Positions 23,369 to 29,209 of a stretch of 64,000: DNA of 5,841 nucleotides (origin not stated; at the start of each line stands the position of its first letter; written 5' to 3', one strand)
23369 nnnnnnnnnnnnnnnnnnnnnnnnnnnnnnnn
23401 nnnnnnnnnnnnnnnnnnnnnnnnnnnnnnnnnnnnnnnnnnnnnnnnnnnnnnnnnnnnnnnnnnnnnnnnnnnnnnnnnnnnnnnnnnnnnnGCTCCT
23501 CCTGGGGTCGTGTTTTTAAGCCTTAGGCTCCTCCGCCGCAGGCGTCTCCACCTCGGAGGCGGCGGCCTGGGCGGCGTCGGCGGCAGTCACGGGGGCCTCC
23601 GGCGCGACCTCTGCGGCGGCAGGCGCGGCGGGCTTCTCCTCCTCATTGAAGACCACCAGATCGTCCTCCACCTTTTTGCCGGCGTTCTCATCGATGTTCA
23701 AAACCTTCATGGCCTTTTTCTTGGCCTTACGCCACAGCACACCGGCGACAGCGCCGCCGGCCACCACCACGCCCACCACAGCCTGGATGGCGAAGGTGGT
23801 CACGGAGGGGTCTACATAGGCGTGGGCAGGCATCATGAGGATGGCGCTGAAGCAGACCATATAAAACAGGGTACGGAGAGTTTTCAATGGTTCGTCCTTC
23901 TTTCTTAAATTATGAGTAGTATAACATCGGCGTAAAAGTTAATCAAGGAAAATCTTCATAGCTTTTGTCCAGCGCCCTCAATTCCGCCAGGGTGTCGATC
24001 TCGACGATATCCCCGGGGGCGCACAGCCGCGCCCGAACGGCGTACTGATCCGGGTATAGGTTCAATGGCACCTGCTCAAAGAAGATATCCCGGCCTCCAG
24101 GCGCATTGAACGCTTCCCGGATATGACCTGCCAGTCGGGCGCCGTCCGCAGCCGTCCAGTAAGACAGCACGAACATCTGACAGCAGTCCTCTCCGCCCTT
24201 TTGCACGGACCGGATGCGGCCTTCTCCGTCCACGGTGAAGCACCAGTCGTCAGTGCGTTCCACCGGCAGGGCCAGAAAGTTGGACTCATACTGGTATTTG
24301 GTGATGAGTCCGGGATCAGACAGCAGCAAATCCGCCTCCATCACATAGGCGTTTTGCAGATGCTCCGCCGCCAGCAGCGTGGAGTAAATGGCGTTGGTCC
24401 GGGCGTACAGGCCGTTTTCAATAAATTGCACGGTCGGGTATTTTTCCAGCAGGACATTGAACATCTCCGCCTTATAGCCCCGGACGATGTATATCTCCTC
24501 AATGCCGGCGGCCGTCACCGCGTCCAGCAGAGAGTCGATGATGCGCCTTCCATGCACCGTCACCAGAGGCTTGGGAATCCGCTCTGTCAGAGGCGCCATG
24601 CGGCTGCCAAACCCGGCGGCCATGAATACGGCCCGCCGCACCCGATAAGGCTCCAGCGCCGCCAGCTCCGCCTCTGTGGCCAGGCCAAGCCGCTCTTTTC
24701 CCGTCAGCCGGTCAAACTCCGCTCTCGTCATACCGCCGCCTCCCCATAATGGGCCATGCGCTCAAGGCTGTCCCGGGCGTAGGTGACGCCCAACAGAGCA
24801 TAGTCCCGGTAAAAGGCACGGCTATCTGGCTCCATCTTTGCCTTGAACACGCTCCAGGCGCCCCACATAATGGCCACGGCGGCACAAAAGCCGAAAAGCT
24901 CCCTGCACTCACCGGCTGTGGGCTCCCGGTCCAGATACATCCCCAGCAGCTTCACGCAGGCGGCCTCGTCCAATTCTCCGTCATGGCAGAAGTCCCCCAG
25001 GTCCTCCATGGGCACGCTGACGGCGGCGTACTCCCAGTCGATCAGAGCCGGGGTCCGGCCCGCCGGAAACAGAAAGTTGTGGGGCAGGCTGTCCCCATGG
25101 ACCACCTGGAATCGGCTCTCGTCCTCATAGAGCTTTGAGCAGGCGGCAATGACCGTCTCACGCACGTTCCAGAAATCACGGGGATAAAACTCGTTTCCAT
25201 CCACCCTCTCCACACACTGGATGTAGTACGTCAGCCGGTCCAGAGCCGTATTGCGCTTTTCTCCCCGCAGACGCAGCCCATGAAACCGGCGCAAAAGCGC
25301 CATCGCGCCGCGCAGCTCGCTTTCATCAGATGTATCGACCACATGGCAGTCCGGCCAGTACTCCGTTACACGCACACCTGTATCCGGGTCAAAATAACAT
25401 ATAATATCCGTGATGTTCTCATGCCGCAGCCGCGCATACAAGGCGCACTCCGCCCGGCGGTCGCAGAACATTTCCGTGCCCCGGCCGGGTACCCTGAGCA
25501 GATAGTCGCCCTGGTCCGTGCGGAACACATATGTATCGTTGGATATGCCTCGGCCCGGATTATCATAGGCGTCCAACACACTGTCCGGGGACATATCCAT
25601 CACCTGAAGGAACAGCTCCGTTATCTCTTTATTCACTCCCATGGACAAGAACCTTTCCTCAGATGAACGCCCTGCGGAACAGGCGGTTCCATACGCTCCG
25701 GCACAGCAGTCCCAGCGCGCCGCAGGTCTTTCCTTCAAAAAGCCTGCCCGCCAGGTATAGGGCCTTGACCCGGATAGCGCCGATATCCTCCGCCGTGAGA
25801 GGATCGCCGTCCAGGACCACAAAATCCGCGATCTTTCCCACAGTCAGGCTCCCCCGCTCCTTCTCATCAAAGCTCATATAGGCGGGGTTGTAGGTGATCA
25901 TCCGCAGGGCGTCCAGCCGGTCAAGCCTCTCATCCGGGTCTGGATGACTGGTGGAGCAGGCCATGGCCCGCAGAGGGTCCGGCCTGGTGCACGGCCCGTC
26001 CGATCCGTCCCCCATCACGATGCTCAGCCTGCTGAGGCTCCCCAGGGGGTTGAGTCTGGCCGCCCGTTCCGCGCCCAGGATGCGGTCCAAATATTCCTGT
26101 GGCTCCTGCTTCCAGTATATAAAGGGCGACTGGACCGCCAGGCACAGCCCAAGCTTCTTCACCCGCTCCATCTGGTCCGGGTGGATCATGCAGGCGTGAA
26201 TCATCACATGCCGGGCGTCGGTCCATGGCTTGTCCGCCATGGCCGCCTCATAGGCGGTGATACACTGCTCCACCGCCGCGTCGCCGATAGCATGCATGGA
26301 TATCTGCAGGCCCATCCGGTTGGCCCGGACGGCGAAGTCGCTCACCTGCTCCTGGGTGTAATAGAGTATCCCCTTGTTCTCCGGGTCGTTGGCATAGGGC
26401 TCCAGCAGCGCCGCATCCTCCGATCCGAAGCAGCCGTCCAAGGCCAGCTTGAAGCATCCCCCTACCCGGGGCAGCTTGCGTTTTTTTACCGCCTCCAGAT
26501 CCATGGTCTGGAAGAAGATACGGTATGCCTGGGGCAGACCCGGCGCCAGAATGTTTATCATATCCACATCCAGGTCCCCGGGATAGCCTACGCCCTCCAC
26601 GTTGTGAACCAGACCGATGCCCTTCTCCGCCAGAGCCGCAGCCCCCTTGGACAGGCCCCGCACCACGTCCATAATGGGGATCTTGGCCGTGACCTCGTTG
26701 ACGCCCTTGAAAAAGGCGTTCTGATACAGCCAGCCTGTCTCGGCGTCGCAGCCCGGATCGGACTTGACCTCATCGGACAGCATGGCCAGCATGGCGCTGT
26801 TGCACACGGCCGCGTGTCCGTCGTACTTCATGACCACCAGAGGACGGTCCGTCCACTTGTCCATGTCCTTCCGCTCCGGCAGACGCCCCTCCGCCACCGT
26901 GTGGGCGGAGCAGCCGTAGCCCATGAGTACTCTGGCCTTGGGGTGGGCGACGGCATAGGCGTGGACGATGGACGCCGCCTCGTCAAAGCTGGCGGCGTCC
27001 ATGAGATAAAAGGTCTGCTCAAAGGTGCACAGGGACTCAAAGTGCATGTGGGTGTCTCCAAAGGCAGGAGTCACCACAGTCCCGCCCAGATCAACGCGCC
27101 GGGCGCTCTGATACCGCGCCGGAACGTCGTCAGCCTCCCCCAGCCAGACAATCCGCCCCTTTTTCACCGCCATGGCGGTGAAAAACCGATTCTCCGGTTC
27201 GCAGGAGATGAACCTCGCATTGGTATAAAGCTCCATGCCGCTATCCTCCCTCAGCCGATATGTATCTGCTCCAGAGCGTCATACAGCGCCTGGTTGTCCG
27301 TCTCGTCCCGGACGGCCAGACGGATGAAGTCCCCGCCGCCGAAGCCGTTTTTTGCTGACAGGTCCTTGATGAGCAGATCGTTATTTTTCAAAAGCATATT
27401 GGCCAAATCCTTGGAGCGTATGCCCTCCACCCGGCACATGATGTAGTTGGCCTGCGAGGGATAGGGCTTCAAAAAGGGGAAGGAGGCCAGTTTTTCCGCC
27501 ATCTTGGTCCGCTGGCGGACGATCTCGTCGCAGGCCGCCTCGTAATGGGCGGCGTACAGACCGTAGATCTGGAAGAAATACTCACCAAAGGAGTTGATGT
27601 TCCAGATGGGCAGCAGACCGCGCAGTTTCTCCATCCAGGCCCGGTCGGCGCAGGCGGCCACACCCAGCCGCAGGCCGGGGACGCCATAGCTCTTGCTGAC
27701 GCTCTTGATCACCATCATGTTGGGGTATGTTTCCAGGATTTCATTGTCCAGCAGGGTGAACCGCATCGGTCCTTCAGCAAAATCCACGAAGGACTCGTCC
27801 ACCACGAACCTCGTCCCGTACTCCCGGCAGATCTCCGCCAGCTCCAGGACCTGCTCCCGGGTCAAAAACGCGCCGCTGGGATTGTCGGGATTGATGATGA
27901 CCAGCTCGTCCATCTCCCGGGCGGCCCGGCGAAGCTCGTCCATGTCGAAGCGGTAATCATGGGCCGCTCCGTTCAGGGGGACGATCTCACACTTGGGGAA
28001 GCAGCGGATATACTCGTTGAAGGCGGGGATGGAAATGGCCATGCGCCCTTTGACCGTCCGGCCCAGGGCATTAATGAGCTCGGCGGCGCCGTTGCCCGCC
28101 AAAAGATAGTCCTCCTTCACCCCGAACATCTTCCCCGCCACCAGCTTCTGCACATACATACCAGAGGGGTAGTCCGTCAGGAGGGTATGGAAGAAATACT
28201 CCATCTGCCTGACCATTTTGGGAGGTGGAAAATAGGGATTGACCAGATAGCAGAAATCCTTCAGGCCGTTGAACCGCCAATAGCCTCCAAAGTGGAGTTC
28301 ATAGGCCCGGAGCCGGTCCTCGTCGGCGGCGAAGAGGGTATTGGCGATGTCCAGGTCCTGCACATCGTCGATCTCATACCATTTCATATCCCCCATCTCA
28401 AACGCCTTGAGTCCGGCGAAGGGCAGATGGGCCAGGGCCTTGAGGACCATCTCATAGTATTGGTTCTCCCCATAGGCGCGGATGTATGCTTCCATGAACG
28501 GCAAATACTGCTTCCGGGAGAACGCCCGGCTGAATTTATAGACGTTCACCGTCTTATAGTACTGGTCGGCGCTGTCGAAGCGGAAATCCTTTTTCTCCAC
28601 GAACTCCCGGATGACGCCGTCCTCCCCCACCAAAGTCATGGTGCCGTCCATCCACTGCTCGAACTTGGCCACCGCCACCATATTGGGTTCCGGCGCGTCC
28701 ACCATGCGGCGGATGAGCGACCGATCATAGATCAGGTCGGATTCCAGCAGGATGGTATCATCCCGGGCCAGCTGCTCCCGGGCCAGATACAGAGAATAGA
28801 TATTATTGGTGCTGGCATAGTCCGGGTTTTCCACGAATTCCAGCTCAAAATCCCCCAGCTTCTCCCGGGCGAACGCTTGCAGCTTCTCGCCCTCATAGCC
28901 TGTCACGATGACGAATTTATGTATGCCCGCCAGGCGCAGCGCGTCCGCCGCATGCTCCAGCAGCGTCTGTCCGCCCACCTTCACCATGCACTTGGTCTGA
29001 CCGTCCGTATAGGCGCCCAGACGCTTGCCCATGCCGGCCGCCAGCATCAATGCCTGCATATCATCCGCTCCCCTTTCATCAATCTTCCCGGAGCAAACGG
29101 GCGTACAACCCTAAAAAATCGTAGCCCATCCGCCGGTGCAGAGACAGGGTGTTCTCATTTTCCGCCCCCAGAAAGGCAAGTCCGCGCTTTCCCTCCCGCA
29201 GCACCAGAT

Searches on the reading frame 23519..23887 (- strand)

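Call 47: search_protein_families(library=pfam, proteins=[window:23519-23887:-], max_evalue=0.01)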
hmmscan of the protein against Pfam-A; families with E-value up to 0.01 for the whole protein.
seq(123 aa): 1 family
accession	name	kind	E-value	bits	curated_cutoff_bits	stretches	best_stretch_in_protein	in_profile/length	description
PF01292.26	Ni_hydr_CYTB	-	0.0066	16.7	30.1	1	7-90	16-94/179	Prokaryotic cytochrome b561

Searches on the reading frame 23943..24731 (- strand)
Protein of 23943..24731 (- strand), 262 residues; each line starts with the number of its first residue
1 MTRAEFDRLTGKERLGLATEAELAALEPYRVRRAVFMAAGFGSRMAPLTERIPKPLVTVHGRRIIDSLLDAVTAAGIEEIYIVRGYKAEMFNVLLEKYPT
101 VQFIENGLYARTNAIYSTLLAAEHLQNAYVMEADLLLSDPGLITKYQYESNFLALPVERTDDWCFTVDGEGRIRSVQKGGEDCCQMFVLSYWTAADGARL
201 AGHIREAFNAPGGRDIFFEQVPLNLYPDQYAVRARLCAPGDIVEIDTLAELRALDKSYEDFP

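Call 3: search_protein_families(library=pfam, proteins=[window:23943-24731:-], max_evalue=0.01)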
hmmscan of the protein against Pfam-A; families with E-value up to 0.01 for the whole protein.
window:23943-24731:- (262 aa): 3 families
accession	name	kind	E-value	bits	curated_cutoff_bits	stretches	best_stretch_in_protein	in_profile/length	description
PF00483.29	NTP_transferase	-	3.7e-11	43.5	21.2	1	34-102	2-72/245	Nucleotidyl transferase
PF12804.13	NTP_transf_3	-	1.4e-10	42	27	1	34-144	1-105/160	MobA-like NTP transferase domain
PF01128.25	IspD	-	3.1e-05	24.3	27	1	34-124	3-90/221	2-C-methyl-D-erythritol 4-phosphate cytidylyltransferase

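Call 57: search_protein_families(library=ncbifam, proteins=[window:23943-24731:-], max_evalue=0.00001)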
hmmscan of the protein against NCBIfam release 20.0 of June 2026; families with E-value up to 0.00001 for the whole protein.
window:23943-24731:- (262 aa): 21 families
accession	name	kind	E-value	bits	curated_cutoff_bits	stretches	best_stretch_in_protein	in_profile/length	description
TIGR03992.1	Arch_glmU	subfamily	3.1e-16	59.2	292.1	1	33-176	2-149/393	bifunctional sugar-1-phosphate nucleotidylyltransferase/acetyltransferase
NF041313.1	UDPGP_AglF_Halo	equivalog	8.9e-13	48.2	400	1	33-90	2-59/234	UTP--glucose-1-phosphate uridylyltransferase AglF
NF045761.1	NAMPUrTaseMurU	equivalog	1.5e-12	47.8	250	1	33-92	2-61/226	N-acetylmuramate alpha-1-phosphate uridylyltransferase MurU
NF045697.1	MurNAcPUrMurU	equivalog_domain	7.8e-10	38.6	370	1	36-89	2-55/229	N-acetylmuramate alpha-1-phosphate uridylyltransferase MurU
NF041135.1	IPPtranDIPPsyn_Thcocales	equivalog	1e-09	37.9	580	1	33-131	2-97/419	bifunctional L-myo-inositol-1-phosphate cytidylyltransferase/CDP-L-myo-inositol myo-inositolphosphotransferase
NF052502.1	man1P_GTase_Rv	exception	4.3e-09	35.7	440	1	34-92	3-61/352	mannose-1-phosphate guanylyltransferase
NF045665.1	NTPtran_DVU1551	equivalog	5e-09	35.7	315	1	34-111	3-74/359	DVU_1551 family NTP transferase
TIGR01099.1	galU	equivalog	8.6e-09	35.4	326.8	1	31-87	1-57/261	UTP--glucose-1-phosphate uridylyltransferase GalU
NF041173.1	Sug_nt_acttase_Thmprot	equivalog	1.8e-08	33.8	600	1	33-160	2-132/405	bifunctional sugar-1-phosphate nucleotidylyltransferase/acetyltransferase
TIGR02091.1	glgC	equivalog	2.5e-08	33.4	424.9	1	34-97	3-67/364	glucose-1-phosphate adenylyltransferase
TIGR01208.1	rmlA_long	equivalog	1.3e-07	30.9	320.25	1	34-92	2-61/353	glucose-1-phosphate thymidylyltransferase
NF001947.0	PRK00725.1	subfamily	2.6e-07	29.7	470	1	33-91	18-77/426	glucose-1-phosphate adenylyltransferase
TIGR02623.1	G1P_cyt_trans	equivalog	8.7e-07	28.6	300.25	1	33-98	2-67/255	glucose-1-phosphate cytidylyltransferase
NF009928.0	PRK13389.1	equivalog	8.9e-07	28.3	548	1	29-84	6-61/302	UTP--glucose-1-phosphate uridylyltransferase GalU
NF002023.0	PRK00844.1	subfamily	1.2e-06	27.6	458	1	34-94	9-70/408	glucose-1-phosphate adenylyltransferase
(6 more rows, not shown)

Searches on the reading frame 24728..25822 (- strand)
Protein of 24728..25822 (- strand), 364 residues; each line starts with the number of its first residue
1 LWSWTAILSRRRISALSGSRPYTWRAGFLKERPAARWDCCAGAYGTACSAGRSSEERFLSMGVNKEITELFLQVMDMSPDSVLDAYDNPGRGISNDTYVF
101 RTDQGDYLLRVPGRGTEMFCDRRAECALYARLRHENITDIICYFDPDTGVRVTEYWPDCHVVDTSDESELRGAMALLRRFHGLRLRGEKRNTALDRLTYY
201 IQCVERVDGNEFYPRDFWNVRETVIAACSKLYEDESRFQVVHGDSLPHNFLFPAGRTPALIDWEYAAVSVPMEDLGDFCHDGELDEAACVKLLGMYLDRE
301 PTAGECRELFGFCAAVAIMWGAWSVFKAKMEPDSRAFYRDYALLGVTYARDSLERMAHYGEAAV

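Call 3: search_protein_families(library=pfam, proteins=[window:24728-25822:-], max_evalue=0.01)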
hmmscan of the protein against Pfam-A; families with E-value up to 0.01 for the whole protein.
window:24728-25822:- (364 aa): 2 families
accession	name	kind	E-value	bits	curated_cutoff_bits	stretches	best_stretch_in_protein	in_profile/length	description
PF01636.29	APH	-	3.8e-17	63.3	23.2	1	90-290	6-219/239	Phosphotransferase enzyme family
PF01633.27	Choline_kinase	-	2.3e-10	40.7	29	1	94-278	9-203/300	Choline/ethanolamine kinase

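Call 57: search_protein_families(library=ncbifam, proteins=[window:24728-25822:-], max_evalue=0.00001)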
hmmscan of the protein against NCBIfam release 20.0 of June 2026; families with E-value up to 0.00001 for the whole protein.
window:24728-25822:- (364 aa): 1 family
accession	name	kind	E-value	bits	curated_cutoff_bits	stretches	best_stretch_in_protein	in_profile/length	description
NF041256.1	GntI_guanitoxin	equivalog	1.6e-13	50.6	357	1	90-335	22-269/282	guanitoxin biosynthesis pre-guanitoxin N-oxide kinase GntI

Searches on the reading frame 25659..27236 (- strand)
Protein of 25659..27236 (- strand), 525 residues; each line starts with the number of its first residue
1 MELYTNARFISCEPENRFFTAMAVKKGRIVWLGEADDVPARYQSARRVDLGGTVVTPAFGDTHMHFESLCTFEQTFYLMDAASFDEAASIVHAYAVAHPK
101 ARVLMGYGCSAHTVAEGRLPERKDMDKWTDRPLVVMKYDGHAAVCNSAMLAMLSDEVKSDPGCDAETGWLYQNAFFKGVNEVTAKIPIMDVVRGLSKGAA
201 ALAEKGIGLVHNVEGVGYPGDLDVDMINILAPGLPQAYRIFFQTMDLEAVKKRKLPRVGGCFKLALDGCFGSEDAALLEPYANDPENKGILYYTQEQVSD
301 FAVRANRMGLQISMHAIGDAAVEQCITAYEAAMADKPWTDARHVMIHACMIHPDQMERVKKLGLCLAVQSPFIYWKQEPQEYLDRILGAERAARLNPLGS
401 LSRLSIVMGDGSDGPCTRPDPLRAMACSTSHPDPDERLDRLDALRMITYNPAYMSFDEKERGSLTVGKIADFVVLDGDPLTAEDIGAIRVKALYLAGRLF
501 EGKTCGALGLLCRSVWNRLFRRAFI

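Call 3: search_protein_families(library=pfam, proteins=[window:25659-27236:-], max_evalue=0.01)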
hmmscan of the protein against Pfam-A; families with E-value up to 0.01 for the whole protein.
window:25659-27236:- (525 aa): 3 families
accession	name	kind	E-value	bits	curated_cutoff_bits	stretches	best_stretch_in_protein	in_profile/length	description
PF07969.17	Amidohydro_3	-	6.6e-63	214.2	29.7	1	48-498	3-469/472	Amidohydrolase family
PF01979.26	Amidohydro_1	-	1.1e-12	48.3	25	1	293-481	132-324/345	Amidohydrolase family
PF22039.1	HUTI_composite_bact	-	0.00026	21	25.5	1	21-42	2-23/26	Imidazolonepropionase-like composite domain, bacteria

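Call 57: search_protein_families(library=ncbifam, proteins=[window:25659-27236:-], max_evalue=0.00001)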
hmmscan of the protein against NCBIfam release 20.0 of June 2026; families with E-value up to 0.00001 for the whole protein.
window:25659-27236:- (525 aa): 8 families
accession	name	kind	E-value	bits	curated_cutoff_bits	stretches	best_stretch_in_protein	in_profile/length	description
NF051886.1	XaaProDiPepCaul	equivalog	5.1e-11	42.2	500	0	21-93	20-91/398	Xaa-Pro dipeptidase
NF006056.0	PRK08204.1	subfamily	1.4e-10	40.6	391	0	431-478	335-382/449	hypothetical protein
TIGR01224.1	hutI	equivalog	8.4e-09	34.7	298.15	0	21-66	5-49/377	imidazolonepropionase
NF006549.0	PRK09045.1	equivalog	2.4e-07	29.7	540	0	436-482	339-385/444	TRZ/ATZ family hydrolase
NF006679.0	PRK09228.1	subfamily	5.8e-07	28.6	351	0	21-67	33-80/433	guanine deaminase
TIGR01178.1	ade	equivalog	9.9e-07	27.6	472.5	0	5-70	5-63/552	adenine deaminase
NF005540.0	PRK07203.1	equivalog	2.9e-06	26.2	444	0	1-68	1-70/444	putative aminohydrolase SsnA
NF006055.0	PRK08203.1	equivalog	5.4e-06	25.2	532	0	21-67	28-72/455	8-oxoguanine deaminase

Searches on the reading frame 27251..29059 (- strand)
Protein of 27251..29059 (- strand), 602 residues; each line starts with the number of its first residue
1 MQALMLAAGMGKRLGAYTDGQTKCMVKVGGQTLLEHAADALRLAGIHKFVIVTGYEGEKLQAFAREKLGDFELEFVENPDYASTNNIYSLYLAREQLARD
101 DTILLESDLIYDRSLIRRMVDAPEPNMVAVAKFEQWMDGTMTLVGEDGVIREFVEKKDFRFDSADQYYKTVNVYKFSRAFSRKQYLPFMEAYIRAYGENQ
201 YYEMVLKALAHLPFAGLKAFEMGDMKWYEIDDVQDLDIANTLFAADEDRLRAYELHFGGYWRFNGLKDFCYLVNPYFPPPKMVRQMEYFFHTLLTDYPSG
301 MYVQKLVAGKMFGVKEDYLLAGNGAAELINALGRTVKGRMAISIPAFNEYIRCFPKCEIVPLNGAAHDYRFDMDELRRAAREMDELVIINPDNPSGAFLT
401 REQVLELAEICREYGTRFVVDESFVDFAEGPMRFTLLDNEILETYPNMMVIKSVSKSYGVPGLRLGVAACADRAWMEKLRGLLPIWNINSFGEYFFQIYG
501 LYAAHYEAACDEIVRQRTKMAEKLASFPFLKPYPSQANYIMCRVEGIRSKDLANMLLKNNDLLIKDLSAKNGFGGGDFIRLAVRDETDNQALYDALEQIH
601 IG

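Call 3: search_protein_families(library=pfam, proteins=[window:27251-29059:-], max_evalue=0.01)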
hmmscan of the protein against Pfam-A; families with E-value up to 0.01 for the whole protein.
window:27251-29059:- (602 aa): 5 families
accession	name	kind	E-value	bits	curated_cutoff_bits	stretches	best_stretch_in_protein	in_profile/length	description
PF00155.27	Aminotran_1_2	-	1.7e-28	100.3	19.7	1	315-591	65-356/361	Aminotransferase class I and II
PF12804.13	NTP_transf_3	-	1.3e-16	61.7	27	1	3-134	1-124/160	MobA-like NTP transferase domain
PF00483.29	NTP_transferase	-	1.8e-08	34.7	21.2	1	3-156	2-163/245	Nucleotidyl transferase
PF20202.4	DUF6564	-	1.4e-06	28.6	25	1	32-123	16-112/230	Domain of unknown function (DUF6564)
PF01128.25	IspD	-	0.00069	19.9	27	1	2-56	2-53/221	2-C-methyl-D-erythritol 4-phosphate cytidylyltransferase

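Call 4: search_protein_families(library=ncbifam, proteins=[window:27251-29059:-], max_evalue=0.01)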
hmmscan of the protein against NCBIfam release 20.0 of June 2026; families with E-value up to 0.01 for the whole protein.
window:27251-29059:- (602 aa): 87 families (the best 25 are shown)
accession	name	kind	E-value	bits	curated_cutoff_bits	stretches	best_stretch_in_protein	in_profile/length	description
TIGR01140.1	L_thr_O3P_dcar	equivalog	1.8e-51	175.2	290.55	1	266-596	19-330/331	threonine-phosphate decarboxylase CobD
TIGR01141.1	hisC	equivalog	5.1e-36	124.3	276.55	1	274-599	30-349/349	histidinol-phosphate transaminase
NF005915.1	PRK07908.1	equivalog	1.7e-27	96.7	360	1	264-596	12-331/332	Rv2231c family histidinol phosphate aminotransferase CobC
NF006225.0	PRK08354.1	equivalog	4.6e-27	95.2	288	1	255-599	6-315/318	putative aminotransferase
NF003496.0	PRK05166.1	equivalog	1.2e-24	86.8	540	1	274-599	46-369/373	histidinol-phosphate transaminase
TIGR03992.1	Arch_glmU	subfamily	3.3e-22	78.9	292.1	1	1-158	1-154/393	bifunctional sugar-1-phosphate nucleotidylyltransferase/acetyltransferase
NF005021.0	PRK06425.1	equivalog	1.2e-21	77.2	353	1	319-598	60-329/335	histidinol-phosphate aminotransferase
NF041364.1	GntC_guanitoxin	equivalog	4.9e-20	71.7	415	1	338-599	85-353/356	guanitoxin biosynthesis PLP-dependent (S)-gamma-hydroxy-L-arginine cyclodehydratase GntC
NF053748.1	bifunc_CobBC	exception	8.7e-20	70.7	950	1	256-596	472-796/797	bifunctional hydrogenobyrinic acid a,c-diamide synthase/histidinol phosphate aminotransferase CobBC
NF002878.0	PRK03321.1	subfamily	2e-19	69.6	374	1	308-599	66-348/352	histidinol-phosphate transaminase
TIGR04350.1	C_S_lyase_PatB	subfamily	3.6e-19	68.9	340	1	356-599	130-379/384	PatB family C-S lyase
NF002877.0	PRK03317.1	equivalog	3.9e-17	62.1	409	1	310-599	87-366/374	histidinol-phosphate transaminase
NF041135.1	IPPtranDIPPsyn_Thcocales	equivalog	6.4e-17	61.6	580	1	1-123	1-116/419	bifunctional L-myo-inositol-1-phosphate cytidylyltransferase/CDP-L-myo-inositol myo-inositolphosphotransferase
NF004870.0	PRK06225.1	equivalog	2e-15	56.5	351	1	358-583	132-356/380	pyridoxal phosphate-dependent aminotransferase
NF041313.1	UDPGP_AglF_Halo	equivalog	1.8e-14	53.8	400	1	1-122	1-118/234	UTP--glucose-1-phosphate uridylyltransferase AglF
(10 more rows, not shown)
